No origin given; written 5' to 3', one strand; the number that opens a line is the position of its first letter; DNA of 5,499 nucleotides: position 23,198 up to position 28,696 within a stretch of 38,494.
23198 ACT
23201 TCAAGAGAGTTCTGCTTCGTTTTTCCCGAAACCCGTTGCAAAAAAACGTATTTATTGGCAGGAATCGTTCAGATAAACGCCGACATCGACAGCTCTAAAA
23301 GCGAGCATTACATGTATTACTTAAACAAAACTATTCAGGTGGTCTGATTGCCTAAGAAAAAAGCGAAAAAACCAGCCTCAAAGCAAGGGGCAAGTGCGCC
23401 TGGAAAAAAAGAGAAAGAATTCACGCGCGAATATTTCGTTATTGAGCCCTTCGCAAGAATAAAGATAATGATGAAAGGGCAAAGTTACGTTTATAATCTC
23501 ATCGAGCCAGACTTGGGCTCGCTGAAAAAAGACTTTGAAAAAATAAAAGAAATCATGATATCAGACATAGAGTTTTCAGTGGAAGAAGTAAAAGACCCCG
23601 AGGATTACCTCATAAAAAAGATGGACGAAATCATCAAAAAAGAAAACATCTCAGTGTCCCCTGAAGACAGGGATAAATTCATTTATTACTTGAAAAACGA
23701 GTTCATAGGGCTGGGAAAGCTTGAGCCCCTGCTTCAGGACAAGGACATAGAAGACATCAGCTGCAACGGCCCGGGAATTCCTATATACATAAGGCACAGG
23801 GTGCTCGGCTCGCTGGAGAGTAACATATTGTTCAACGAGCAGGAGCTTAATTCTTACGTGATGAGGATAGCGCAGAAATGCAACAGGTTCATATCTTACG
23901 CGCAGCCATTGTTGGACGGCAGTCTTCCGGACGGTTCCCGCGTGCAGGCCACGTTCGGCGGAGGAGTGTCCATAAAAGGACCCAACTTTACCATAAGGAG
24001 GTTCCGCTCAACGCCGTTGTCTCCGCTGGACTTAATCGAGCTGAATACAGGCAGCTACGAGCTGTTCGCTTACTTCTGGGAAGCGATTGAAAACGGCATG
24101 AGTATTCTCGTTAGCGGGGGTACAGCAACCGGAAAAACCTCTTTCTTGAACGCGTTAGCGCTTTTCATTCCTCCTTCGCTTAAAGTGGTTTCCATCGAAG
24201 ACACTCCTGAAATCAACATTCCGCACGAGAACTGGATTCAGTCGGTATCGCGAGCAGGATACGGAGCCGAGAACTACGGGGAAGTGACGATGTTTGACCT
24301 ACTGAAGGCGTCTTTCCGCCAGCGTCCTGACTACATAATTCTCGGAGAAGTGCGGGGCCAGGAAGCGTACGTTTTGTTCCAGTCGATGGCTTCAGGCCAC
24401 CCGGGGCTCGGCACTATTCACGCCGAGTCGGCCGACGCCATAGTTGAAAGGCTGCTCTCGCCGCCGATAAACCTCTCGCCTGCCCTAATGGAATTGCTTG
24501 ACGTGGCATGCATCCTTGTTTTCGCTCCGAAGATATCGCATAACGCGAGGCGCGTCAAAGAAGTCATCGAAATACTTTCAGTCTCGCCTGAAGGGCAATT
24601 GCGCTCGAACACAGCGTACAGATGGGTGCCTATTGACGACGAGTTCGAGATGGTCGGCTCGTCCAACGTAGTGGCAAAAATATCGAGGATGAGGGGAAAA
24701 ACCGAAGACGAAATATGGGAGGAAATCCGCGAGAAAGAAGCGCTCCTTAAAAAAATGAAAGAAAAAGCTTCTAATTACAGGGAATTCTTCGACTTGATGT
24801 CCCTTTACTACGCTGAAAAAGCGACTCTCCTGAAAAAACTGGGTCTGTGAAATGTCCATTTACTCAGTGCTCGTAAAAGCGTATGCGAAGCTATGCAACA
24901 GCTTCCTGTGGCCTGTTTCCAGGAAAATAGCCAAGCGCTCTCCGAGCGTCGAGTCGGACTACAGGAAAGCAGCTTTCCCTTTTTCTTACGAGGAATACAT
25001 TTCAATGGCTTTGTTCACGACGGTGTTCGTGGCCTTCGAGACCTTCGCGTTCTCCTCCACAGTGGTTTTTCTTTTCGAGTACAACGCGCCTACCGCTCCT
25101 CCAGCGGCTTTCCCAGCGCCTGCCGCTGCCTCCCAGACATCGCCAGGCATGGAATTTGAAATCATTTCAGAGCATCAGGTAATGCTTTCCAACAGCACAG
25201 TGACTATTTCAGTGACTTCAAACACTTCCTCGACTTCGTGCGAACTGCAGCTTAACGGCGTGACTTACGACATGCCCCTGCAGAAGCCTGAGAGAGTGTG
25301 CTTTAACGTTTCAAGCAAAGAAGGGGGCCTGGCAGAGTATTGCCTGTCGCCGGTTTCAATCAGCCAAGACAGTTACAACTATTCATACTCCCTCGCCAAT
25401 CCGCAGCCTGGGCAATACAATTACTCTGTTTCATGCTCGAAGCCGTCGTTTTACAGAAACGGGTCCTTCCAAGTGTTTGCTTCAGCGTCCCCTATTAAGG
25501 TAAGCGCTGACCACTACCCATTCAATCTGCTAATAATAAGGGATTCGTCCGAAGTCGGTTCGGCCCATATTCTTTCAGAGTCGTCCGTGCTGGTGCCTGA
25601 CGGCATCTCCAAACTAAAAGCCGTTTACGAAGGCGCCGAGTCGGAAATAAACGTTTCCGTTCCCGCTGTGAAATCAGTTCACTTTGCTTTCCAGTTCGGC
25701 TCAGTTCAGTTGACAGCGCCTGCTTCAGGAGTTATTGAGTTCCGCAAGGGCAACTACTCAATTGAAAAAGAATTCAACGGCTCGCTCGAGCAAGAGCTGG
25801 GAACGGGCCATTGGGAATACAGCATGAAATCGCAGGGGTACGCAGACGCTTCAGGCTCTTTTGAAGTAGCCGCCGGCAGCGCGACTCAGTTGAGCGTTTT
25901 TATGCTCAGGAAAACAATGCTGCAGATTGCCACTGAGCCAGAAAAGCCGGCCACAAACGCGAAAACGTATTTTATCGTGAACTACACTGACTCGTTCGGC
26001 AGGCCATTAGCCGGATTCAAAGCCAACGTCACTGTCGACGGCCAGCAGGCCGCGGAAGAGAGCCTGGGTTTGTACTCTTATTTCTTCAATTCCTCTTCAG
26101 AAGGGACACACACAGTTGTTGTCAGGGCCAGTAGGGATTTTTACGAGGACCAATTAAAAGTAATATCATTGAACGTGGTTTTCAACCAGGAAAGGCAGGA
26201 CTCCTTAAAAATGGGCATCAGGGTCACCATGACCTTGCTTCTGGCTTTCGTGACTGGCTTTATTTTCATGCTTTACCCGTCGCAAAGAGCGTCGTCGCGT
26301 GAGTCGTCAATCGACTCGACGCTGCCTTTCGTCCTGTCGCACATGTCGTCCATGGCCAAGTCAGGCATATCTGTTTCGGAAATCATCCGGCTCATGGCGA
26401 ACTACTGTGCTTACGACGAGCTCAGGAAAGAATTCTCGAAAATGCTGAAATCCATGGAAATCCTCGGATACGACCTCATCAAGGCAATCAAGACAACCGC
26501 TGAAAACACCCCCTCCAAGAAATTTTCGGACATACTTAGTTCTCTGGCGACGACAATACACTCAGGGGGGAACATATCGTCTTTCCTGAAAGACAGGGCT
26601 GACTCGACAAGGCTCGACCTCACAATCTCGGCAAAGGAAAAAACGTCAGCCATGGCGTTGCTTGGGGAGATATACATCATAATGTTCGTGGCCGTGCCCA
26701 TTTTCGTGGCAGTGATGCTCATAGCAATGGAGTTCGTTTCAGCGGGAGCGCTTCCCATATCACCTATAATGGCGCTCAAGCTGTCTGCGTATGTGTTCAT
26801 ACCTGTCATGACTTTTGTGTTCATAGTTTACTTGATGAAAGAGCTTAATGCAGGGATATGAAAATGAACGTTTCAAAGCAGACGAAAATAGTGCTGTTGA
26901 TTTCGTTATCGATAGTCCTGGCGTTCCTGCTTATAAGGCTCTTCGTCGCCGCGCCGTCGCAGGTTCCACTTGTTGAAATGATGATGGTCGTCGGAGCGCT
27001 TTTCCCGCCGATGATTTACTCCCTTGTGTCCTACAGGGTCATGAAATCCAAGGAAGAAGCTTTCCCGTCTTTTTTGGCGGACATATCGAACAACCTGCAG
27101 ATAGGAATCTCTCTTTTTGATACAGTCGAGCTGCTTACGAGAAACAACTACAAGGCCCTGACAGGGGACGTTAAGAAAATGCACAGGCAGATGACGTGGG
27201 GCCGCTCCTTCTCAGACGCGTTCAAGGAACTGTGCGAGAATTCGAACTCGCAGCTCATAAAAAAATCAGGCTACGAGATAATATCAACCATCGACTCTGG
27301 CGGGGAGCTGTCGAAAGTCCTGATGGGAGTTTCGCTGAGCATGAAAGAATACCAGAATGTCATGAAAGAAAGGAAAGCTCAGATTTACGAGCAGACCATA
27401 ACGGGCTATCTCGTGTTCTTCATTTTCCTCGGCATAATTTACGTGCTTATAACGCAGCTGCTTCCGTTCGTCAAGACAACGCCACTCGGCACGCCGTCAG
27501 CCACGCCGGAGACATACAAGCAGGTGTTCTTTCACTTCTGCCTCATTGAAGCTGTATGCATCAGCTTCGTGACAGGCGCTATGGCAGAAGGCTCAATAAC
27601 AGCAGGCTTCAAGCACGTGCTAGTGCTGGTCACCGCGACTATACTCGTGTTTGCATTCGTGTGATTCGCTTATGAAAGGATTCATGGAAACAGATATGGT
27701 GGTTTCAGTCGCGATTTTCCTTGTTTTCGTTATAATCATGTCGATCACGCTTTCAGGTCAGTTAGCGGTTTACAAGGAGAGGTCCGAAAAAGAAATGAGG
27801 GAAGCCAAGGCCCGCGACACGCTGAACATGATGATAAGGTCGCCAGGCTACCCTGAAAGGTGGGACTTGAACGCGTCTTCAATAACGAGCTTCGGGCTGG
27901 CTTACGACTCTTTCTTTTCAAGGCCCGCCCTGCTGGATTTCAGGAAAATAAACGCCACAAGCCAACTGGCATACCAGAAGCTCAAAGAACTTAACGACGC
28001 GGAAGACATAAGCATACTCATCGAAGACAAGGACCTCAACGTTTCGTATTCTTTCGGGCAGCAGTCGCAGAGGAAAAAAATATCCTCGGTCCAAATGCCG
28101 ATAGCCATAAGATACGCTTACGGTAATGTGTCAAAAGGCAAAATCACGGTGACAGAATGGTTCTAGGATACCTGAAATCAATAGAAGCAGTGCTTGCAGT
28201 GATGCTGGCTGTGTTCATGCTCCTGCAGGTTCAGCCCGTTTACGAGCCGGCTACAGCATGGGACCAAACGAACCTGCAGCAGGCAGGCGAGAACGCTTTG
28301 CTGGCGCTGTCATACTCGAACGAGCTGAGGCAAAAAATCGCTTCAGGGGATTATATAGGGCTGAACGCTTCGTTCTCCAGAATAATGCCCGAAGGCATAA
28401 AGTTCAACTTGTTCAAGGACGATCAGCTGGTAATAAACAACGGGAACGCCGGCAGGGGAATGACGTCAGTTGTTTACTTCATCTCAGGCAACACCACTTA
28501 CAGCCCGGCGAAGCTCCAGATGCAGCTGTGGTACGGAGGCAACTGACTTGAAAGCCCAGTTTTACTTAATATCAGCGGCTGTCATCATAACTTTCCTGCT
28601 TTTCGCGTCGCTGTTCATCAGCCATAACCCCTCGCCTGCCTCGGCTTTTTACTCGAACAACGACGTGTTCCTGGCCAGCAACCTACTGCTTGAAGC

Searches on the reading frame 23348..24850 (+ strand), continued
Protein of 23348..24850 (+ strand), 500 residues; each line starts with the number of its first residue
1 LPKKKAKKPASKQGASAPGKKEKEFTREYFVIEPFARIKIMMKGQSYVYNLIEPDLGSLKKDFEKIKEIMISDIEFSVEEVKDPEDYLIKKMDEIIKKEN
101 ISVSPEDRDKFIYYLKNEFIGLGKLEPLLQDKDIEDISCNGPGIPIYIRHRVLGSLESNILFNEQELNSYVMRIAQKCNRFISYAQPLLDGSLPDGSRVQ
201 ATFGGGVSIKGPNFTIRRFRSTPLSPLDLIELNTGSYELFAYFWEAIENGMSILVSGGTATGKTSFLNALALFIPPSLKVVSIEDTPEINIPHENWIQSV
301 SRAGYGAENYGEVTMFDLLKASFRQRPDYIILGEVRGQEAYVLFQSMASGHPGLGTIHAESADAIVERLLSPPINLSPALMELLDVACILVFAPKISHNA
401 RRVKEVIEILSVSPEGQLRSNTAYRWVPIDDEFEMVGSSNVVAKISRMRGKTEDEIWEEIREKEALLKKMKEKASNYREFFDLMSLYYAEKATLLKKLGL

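Call 40: search_protein_families(library=ncbifam, max_evalue=1e-30, proteins=[P0021, P0023, P0038, P0088, P0118])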
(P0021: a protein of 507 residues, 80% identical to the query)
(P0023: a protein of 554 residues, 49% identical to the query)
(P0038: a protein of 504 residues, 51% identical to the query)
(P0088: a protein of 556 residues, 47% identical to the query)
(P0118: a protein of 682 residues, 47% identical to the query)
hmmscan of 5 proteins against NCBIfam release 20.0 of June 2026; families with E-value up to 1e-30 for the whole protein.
P0021 (507 aa): 5 families
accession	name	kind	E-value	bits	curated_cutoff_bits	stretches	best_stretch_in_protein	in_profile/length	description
NF058587.1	archaellum_moto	equivalog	6.9e-114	381.5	550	1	31-494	49-517/527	archaellum flagellar ATPase motor FlaI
NF053672.1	bindosome_BasE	exception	4.8e-52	177.4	1000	1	113-497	124-510/512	bindosome assembly system ATPase subunit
TIGR03819.1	heli_sec_ATPase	hypoth_equivalog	5.3e-43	147.5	373.15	1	121-376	44-297/340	TadA family conjugal transfer-associated ATPase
TIGR02788.1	VirB11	equivalog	3.9e-40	137.8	249.95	1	249-377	136-263/308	P-type DNA transfer ATPase VirB11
TIGR02782.1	TrbB_P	equivalog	2.7e-31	109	304.55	1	135-421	17-298/303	P-type conjugative transfer ATPase TrbB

P0023 (554 aa): 4 families
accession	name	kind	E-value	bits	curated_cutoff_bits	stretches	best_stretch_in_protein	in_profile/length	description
NF058587.1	archaellum_moto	equivalog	2.6e-119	399.3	550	1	88-544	44-520/527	archaellum flagellar ATPase motor FlaI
NF053672.1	bindosome_BasE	exception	9.7e-63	212.6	1000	1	93-543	60-509/512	bindosome assembly system ATPase subunit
TIGR03819.1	heli_sec_ATPase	hypoth_equivalog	1.3e-44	152.8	373.15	1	156-422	34-298/340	TadA family conjugal transfer-associated ATPase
TIGR02788.1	VirB11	equivalog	1e-34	120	249.95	0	292-422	133-263/308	P-type DNA transfer ATPase VirB11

P0038 (504 aa): 5 families
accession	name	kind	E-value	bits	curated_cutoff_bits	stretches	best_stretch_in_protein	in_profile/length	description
NF058587.1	archaellum_moto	equivalog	2.8e-109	366.3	550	1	27-478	68-507/527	archaellum flagellar ATPase motor FlaI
NF053672.1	bindosome_BasE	exception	1.6e-53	182.2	1000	1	95-415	126-441/512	bindosome assembly system ATPase subunit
TIGR03819.1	heli_sec_ATPase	hypoth_equivalog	6.4e-44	150.5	373.15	1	100-361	44-298/340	TadA family conjugal transfer-associated ATPase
TIGR02788.1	VirB11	equivalog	2.2e-36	125.4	249.95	1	229-361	136-263/308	P-type DNA transfer ATPase VirB11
TIGR02782.1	TrbB_P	equivalog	3.1e-31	108.8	304.55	1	151-400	51-293/303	P-type conjugative transfer ATPase TrbB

P0088 (556 aa): 6 families
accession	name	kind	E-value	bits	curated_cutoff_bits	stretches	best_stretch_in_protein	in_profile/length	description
NF058587.1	archaellum_moto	equivalog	3e-125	418.9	550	1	73-550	36-525/527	archaellum flagellar ATPase motor FlaI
NF053672.1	bindosome_BasE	exception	7.3e-64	216.3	1000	1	73-545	46-510/512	bindosome assembly system ATPase subunit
TIGR03819.1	heli_sec_ATPase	hypoth_equivalog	7.2e-55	186.5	373.15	1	146-424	29-298/340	TadA family conjugal transfer-associated ATPase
TIGR02788.1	VirB11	equivalog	1.1e-36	126.4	249.95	0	290-424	134-263/308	P-type DNA transfer ATPase VirB11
TIGR02782.1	TrbB_P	equivalog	1.6e-33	116.3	304.55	1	177-472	19-302/303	P-type conjugative transfer ATPase TrbB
NF010469.0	PRK13894.1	subfamily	1.3e-31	110.2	508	1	195-476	47-320/320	conjugal transfer ATPase TrbB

P0118 (682 aa): 4 families
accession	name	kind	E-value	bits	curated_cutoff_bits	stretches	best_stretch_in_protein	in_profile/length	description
NF058587.1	archaellum_moto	equivalog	6.9e-128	427.6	550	1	39-520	48-520/527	archaellum flagellar ATPase motor FlaI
NF053672.1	bindosome_BasE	exception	3.4e-67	227.3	1000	1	66-520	63-510/512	bindosome assembly system ATPase subunit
TIGR03819.1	heli_sec_ATPase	hypoth_equivalog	1.4e-43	149.4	373.15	1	112-398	19-298/340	TadA family conjugal transfer-associated ATPase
TIGR02788.1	VirB11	equivalog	3.8e-35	121.4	249.95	0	258-398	129-263/308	P-type DNA transfer ATPase VirB11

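Call 74: find_related_loci(query=window:23348-24850:+, collection=metagenome_contigs, flank=10000)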
Query window:23348-24850:+ (500 aa) in metagenome_contigs; peptide patterns used: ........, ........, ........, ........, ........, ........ (x = any residue, [..] = any of these).
600 stretches matched a pattern (row limit reached: there are more); 446 encode a relative of the query (tblastn E <= 1e-3); the best 80 are kept; 80 distinct loci.
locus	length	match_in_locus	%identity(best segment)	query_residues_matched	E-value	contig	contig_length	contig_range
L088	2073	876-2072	69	28-426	0e+0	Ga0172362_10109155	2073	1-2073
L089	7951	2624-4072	47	28-496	4e-144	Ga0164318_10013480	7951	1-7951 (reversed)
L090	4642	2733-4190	46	29-498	1e-140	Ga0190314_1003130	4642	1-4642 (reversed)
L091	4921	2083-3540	46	29-498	4e-140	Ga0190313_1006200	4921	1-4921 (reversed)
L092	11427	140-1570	46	22-486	1e-137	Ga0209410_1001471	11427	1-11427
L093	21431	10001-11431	46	22-486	2e-137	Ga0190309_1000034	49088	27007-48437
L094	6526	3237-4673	45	20-486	1e-135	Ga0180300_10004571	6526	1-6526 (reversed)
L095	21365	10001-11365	46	29-471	3e-134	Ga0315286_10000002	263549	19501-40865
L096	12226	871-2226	46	29-468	1e-132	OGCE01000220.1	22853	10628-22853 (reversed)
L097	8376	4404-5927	43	2-496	4e-130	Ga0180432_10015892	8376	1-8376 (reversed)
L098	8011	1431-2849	43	29-488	3e-129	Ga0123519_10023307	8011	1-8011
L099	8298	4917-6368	42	29-499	3e-129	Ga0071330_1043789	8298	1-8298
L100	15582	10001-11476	44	16-500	4e-129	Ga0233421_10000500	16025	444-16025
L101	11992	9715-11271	42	1-498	8e-129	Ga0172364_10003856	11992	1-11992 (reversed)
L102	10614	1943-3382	42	29-500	4e-128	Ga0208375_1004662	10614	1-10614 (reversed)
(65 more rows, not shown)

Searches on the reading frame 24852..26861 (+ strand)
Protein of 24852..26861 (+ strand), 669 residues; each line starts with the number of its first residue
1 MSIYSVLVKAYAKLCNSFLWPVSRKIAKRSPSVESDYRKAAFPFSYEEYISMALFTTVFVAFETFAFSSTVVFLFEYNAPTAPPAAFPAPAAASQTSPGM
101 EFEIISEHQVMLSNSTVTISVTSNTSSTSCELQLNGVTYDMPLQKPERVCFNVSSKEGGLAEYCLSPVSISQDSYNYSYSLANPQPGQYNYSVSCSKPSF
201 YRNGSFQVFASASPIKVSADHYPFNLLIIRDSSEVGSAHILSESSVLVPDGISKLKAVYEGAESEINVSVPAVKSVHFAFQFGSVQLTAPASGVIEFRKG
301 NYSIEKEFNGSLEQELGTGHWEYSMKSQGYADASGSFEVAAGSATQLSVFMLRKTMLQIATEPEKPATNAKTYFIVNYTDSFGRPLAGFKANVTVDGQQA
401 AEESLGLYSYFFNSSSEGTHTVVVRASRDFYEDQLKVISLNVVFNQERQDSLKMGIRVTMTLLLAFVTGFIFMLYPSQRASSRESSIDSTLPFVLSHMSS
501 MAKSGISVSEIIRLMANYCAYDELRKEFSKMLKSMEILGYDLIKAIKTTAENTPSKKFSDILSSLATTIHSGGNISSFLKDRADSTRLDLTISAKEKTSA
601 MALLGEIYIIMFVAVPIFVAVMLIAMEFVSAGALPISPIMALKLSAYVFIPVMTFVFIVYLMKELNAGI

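Call 3: search_protein_families(library=pfam, max_evalue=0.01, proteins=[window:24852-26861:+])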
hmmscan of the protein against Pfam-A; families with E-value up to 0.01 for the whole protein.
window:24852-26861:+ (669 aa): 1 family
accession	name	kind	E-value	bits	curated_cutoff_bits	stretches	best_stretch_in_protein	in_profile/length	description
PF00482.28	T2SSF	-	1.1e-16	61.4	25.2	1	495-622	2-124/125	Type II secretion system (T2SS), protein F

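Call 4: search_protein_families(library=ncbifam, max_evalue=0.01, proteins=[window:24852-26861:+])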
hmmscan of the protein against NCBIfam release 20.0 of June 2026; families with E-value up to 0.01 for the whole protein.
window:24852-26861:+ (669 aa): 5 families
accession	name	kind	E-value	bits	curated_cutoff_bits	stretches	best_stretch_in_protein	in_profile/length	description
NF004704.2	PRK06041.1-2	equivalog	1.3e-23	83.5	550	1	448-660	37-245/555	archaellar assembly protein ArlJ/FlaJ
NF053673.1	bindosome_BasF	exception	2.4e-14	52.9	1300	1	463-637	173-346/656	bindosome assembly system membrane anchoring protein BasF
NF004705.1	PRK06041.1-3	equivalog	6e-13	48.5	400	1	486-662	2-174/465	archaellar assembly protein ArlJ/FlaJ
NF046075.1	UpsF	equivalog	1.3e-12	47.3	400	1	457-649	50-243/484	membrane pilin protein UpsF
NF004703.2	PRK06041.1-1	equivalog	2.2e-07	29.6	570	1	479-658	28-201/525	archaellar assembly protein ArlJ/FlaJ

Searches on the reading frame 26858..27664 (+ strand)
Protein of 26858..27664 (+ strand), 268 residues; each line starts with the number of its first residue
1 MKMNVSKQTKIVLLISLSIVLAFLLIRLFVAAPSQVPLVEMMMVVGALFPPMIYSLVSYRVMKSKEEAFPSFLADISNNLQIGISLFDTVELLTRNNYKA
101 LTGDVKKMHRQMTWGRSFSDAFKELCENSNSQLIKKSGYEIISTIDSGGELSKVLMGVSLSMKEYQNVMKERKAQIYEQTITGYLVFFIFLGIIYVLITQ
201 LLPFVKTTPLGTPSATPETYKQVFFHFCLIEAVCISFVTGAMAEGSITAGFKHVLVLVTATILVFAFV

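Call 3: search_protein_families(library=pfam, max_evalue=0.01, proteins=[window:26858-27664:+])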
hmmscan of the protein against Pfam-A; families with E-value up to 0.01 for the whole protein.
window:26858-27664:+ (268 aa): 1 family
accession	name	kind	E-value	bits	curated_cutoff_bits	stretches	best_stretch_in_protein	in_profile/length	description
PF00482.28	T2SSF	-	1.3e-14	54.7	25.2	1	72-198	1-124/125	Type II secretion system (T2SS), protein F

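Call 4: search_protein_families(library=ncbifam, max_evalue=0.01, proteins=[window:26858-27664:+])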
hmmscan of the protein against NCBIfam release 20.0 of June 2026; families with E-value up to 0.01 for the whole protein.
window:26858-27664:+ (268 aa): 5 families
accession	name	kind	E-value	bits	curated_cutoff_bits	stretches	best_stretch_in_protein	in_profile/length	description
NF004705.1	PRK06041.1-3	equivalog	2.4e-09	36.7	400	1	8-193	188-371/465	archaellar assembly protein ArlJ/FlaJ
NF004704.2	PRK06041.1-2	equivalog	2.2e-08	33.3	550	1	7-178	262-443/555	archaellar assembly protein ArlJ/FlaJ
NF004703.2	PRK06041.1-1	equivalog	1.4e-07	30.3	570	1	6-202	222-417/525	archaellar assembly protein ArlJ/FlaJ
NF046075.1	UpsF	equivalog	1.6e-05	23.9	400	1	9-172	261-410/484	membrane pilin protein UpsF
NF041012.2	T4P_ComGB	equivalog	3.4e-05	23.3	240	1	71-239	5-161/332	competence type IV pilus assembly protein ComGB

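Call 17: find_encoding_contigs(protein=window:26858-27664:+, flank=10000, max_places=6)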
Protein window:26858-27664:+ (268 aa): no gene with exactly this product is on record in the collection.

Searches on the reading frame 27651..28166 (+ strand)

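Call 3: search_protein_families(library=pfam, max_evalue=0.01, proteins=[window:27651-28166:+])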
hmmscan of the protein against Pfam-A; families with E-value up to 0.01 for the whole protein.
window:27651-28166:+ (171 aa): 1 family
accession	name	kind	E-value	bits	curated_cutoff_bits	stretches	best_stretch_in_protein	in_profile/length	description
PF14030.11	DUF4245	-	0.0063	17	30.1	1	14-79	7-73/165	Protein of unknown function (DUF4245)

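Call 4: search_protein_families(library=ncbifam, max_evalue=0.01, proteins=[window:27651-28166:+])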
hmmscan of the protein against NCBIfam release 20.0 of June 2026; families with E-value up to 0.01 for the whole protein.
window:27651-28166:+ (171 aa): 0 families

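Call 70: search_protein_families(library=pfam, max_evalue=1, proteins=[window:27672-28166:+])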
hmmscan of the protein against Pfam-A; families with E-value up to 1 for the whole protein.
window:27672-28166:+ (164 aa): 3 families
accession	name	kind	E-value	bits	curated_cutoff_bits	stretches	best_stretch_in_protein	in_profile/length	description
PF14030.11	DUF4245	-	0.0058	17.1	30.1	1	7-72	7-73/165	Protein of unknown function (DUF4245)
PF14147.11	Spore_YhaL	-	0.077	13.1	27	1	18-43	5-30/52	Sporulation protein YhaL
PF23958.1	DUF7287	-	0.2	12.7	27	1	5-83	6-82/157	Family of unknown function (DUF7287)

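Call 80: search_protein_families(library=ncbifam, max_evalue=0.1, proteins=[window:27672-28166:+])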
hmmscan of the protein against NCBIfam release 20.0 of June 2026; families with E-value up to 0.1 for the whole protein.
window:27672-28166:+ (164 aa): 0 families

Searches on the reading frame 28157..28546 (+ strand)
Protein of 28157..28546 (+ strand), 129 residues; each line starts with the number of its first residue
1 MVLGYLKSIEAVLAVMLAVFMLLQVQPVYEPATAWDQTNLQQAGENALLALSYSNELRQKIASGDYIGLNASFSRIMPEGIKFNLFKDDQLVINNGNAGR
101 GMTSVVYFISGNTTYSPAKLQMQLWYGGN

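Call 3: search_protein_families(library=pfam, max_evalue=0.01, proteins=[window:28157-28546:+])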
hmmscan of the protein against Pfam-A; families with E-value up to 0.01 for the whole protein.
window:28157-28546:+ (129 aa): 0 families

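Call 4: search_protein_families(library=ncbifam, max_evalue=0.01, proteins=[window:28157-28546:+])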
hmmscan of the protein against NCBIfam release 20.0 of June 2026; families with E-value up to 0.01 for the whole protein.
window:28157-28546:+ (129 aa): 0 families

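Call 70: search_protein_families(library=pfam, max_evalue=1, proteins=[window:28157-28546:+])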
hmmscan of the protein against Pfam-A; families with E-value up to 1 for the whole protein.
window:28157-28546:+ (129 aa): 1 family
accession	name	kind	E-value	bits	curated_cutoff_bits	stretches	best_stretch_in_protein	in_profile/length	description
PF15977.11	HTH_46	-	0.13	12.7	29.3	1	51-96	13-58/68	Winged helix-turn-helix DNA binding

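Call 80: search_protein_families(library=ncbifam, max_evalue=0.1, proteins=[window:28157-28546:+])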
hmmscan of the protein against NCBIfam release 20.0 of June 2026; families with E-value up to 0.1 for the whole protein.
window:28157-28546:+ (129 aa): 0 families
